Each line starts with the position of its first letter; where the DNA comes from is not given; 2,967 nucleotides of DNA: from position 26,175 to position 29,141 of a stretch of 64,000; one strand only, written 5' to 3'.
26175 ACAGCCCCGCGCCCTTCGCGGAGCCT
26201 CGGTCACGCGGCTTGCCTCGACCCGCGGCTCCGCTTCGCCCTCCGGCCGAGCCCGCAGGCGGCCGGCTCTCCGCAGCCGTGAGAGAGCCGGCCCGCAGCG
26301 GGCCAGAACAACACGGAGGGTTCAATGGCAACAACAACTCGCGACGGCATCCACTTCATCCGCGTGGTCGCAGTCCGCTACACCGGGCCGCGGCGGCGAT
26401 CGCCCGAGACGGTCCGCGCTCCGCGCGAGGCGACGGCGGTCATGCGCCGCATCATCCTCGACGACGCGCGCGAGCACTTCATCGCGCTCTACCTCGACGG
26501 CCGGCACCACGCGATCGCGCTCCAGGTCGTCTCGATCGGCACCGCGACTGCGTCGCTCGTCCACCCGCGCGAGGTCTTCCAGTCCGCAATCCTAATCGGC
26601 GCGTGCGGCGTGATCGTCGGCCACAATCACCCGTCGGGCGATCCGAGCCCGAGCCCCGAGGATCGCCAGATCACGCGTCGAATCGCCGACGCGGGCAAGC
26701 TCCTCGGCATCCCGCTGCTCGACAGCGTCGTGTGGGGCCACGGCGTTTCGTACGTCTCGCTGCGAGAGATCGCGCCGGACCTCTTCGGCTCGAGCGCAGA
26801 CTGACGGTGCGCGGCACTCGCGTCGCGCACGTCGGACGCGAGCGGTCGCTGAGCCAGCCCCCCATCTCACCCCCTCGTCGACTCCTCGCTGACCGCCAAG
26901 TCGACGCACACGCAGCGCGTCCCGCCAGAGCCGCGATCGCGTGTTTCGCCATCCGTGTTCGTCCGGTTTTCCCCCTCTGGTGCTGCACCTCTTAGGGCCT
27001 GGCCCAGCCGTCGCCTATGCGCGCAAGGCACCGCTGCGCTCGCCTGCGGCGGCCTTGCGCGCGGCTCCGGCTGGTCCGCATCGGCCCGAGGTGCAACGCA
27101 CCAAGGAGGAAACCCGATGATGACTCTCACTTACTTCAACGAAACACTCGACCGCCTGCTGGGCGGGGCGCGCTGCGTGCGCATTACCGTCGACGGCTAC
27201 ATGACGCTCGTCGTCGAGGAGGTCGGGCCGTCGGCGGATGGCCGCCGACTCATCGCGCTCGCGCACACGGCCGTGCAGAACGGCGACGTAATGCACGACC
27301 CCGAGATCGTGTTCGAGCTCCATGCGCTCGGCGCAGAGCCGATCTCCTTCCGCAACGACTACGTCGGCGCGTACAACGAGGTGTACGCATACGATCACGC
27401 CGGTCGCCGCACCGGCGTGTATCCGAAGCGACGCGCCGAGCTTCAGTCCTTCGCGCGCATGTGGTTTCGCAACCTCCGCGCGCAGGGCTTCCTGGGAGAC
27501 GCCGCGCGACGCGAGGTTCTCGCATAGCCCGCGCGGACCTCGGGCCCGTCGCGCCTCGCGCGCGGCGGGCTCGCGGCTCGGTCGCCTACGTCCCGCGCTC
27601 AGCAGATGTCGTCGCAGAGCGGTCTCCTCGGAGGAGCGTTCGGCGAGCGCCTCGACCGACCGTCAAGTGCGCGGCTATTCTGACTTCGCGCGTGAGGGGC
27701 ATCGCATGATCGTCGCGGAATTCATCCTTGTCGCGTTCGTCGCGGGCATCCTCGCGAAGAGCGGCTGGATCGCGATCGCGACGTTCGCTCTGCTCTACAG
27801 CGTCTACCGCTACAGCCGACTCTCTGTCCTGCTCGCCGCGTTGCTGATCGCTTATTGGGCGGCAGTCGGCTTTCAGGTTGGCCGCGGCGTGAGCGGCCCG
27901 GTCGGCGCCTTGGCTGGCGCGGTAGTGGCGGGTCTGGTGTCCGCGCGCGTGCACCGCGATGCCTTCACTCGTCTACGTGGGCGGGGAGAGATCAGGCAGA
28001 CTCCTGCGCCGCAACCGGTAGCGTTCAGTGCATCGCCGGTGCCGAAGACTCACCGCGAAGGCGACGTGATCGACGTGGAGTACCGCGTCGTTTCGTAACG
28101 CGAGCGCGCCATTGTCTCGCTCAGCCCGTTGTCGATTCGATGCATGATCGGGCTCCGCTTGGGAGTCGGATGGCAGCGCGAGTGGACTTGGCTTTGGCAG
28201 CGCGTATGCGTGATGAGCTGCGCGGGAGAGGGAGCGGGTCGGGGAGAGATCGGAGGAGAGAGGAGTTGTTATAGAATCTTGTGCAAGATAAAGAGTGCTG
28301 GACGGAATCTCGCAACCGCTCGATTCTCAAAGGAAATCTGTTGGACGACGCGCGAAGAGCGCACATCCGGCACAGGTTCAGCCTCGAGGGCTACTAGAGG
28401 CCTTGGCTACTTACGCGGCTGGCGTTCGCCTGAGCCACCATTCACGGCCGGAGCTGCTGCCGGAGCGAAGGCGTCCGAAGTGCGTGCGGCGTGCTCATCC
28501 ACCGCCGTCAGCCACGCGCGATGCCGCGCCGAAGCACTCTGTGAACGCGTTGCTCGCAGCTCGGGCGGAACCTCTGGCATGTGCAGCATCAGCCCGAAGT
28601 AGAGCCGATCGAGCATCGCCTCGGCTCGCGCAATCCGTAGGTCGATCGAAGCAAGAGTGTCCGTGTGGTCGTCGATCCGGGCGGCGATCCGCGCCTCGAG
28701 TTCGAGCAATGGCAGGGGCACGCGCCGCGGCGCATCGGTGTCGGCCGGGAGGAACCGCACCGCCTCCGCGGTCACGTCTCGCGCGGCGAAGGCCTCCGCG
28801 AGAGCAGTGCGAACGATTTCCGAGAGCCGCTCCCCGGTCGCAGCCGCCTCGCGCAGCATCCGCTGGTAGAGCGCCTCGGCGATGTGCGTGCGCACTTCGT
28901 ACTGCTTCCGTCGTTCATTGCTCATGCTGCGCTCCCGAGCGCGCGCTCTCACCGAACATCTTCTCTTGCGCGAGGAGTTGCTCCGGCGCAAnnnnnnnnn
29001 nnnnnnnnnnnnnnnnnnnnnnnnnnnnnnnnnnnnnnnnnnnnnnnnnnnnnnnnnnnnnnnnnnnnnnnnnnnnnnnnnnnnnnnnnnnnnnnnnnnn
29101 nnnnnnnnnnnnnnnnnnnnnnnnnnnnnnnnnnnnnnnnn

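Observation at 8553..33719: Conjugative backbone split into convergent halves; one inversion would restore canonical traG-RHH-trbB synteny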

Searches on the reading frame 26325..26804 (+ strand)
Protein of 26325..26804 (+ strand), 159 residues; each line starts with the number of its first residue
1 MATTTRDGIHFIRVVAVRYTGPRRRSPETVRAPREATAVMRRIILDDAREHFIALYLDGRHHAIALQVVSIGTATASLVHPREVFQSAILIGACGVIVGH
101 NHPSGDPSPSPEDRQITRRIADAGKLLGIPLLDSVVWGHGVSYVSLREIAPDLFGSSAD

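Call 38: search_protein_families(library=pfam, proteins=[window:26325-26804:+], max_evalue=0.01)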
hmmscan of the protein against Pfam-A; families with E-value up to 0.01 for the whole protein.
window:26325-26804:+ (159 aa): 2 families
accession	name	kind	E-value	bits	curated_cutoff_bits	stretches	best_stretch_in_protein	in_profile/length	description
PF04002.20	RadC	-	1.5e-36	125.5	22.1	1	32-148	3-118/121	RadC-like JAB domain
PF14464.11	Prok-JAB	-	0.0073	16.6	25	1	32-121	16-94/114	Prokaryotic homologs of the JAB domain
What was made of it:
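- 26325..26804 (+): radC-like gene, conserved backbone. Pfam RadC (call 38).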

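Call 63: search_protein_families(library=padloc, proteins=[window:26325-26804:+])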
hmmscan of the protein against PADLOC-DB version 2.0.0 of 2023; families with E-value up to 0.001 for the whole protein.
window:26325-26804:+ (159 aa): 0 families

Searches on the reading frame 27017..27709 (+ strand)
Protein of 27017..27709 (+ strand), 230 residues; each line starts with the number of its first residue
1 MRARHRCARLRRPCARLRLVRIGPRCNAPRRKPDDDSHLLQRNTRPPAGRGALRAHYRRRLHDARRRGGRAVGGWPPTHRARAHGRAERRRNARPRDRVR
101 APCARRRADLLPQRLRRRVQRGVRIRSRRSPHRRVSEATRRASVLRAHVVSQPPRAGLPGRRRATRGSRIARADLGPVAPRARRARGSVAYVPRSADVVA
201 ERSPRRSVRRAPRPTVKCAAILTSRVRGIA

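Call 38: search_protein_families(library=pfam, proteins=[window:27017-27709:+], max_evalue=0.01)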
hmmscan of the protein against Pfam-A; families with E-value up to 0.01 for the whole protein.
window:27017-27709:+ (230 aa): 0 families
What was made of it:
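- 27117..27709 (+): DUF6908-like gene, conserved backbone (ORF 27017-27709). The window protein has no Pfam hit of its own (call 38).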

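Call 63: search_protein_families(library=padloc, proteins=[window:27017-27709:+])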
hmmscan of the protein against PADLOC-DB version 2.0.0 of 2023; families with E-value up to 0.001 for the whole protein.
window:27017-27709:+ (230 aa): 0 families

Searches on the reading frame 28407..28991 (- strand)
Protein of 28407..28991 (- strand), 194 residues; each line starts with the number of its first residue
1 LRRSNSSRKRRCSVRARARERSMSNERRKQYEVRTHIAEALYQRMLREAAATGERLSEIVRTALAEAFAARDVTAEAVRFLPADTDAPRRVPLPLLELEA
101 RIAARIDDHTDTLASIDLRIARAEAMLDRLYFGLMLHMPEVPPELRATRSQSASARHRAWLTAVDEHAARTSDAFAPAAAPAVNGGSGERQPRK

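Call 5: search_protein_families(library=pfam, proteins=[window:28407-28991:-])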
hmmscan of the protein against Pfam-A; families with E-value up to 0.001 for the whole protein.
window:28407-28991:- (194 aa): 0 families

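Call 38: search_protein_families(library=pfam, proteins=[window:28407-28925:-], max_evalue=0.01)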
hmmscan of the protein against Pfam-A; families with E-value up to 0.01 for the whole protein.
window:28407-28925:- (172 aa): 0 families

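Call 74: search_protein_families(library=ncbifam, proteins=[window:28407-28925:-], max_evalue=0.001)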
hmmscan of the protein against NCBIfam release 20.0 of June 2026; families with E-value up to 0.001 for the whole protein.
window:28407-28925:- (172 aa): 0 families

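Call 75: search_solved_structures(query=A2, max_evalue=1)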
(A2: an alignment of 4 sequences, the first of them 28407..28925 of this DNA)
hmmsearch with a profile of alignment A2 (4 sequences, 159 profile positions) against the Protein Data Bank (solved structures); distinct sequences matched with E-value up to 1: 4.
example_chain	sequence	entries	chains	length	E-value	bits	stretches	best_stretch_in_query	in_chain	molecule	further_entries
9iig_A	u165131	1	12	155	0.072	16.5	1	24-79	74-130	Bacterioferritin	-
9bts_a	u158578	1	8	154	0.25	14.8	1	22-64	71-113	Ferritin (Ftn)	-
1q08_A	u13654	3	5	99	0.88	13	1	55-97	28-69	Zn(II)-responsive regulator of zntA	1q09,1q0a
9b0x_O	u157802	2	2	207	0.94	12.9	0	49-119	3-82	ATP synthase subunit OSCP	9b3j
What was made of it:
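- On Ribbon-helix-helix (CopG/Arc) regulator, for the 172-aa ORF: No Pfam, NCBIfam or PDB-sequence hit (calls 38, 74, 75).
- Checked: It has no Pfam, NCBIfam or PDB-sequence hit (calls 5, 38, 74, 75).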

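Call 76: find_homologous_proteins(query=window:28407-28925:-, max_evalue=0.00001)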
Query window:28407-28925:- (172 aa): 10 proteins with E <= 0.00001 among 2653 candidates.
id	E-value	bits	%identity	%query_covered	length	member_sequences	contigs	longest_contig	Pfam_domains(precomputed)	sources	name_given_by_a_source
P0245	5.6e-101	353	100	100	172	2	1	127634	-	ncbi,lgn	-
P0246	4.1e-82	292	89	94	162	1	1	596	-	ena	-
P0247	3.4e-41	159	57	92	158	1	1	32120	-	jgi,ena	-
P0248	6.7e-35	139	50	84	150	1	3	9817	-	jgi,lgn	jgi:hypothetical protein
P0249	9.3e-34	135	58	80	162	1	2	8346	-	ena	-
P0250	4.1e-33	133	51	81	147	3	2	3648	-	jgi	jgi:hypothetical protein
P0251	1.7e-32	131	48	85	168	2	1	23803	-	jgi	-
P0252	2.7e-32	130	49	85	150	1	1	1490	-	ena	-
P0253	1.4e-31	128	48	81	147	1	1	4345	-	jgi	jgi:hypothetical protein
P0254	7.8e-31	125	53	80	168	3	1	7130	-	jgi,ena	-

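Call 81: predict_structure(alignment_id=A6)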
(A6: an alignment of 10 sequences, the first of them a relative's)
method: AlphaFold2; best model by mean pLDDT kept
length: 172 residues; sequences in the alignment: 10
mean_pLDDT: 65.9   pTM: 0.27
mean pLDDT of the five models: 65.9, 60.2, 59.8, 52.6, 52.3
residues with pLDDT >= 90: 0; 70-90: 80; 50-70: 73; < 50: 19
segments of 3 or more residues with pLDDT < 50: 158-172
pLDDT, mean of each block of 10 residues (from residue 1): 57 69 83 83 74 54 53 70 76 79 70 63 59 67 74 53 40 40
secondary structure, 60 per line:
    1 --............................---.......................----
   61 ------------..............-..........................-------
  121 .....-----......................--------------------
elements in order: H3-30 H34-56 H73-86 H88-113 H121-125 H131-152
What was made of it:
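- On Ribbon-helix-helix (CopG/Arc) regulator, for the 172-aa ORF: The AlphaFold monomer model has pLDDT 66 and is all-helical (call 81).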

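Call 83: fold_search(model_id=the predicted structure, library=pdb)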
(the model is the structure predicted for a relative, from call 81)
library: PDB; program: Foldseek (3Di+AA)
matches with E <= 10: 6; with E <= 0.001: 0
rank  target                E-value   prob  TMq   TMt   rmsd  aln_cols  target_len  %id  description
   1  9dvi_B                8.0e+00  0.02  0.17  0.15  15.6       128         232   18  Hetero-hexameric Hsp70-Hsp40-DafA complex (released 2025-10-22)
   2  5h7a_B                8.5e+00  0.04  0.23  0.22  19.0       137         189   17  Crystal structure of a repeat protein with four Protein A repeat module (released 2017-06-28)
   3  6gz9                  9.1e+00  0.09  0.22  0.10   6.1        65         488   20  Crystal structure of a POT family transporter in complex with prodrug valacyclovir (released 2018-12-26)
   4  5h77_I                9.1e+00  0.04  0.16  0.31  12.5        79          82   19  Crystal structure of the PKA-protein A fusion protein (released 2017-06-28)
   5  4iky                  9.1e+00  0.03  0.12  0.06  17.4        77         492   22  Crystal structure of peptide transporter POT (E310Q mutant) in complex with sulfate (released 2013-07-10)
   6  6mdn_F                9.7e+00  0.02  0.13  0.06   9.0        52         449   23  The 20S supercomplex engaging the SNAP-25 N-terminus (class 2) (released 2018-09-19)
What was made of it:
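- On Ribbon-helix-helix (CopG/Arc) regulator, for the 172-aa ORF: Foldseek gave nothing (call 83).
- Checked: The AlphaFold model has pLDDT 66 and gives no Foldseek match (calls 81, 83).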
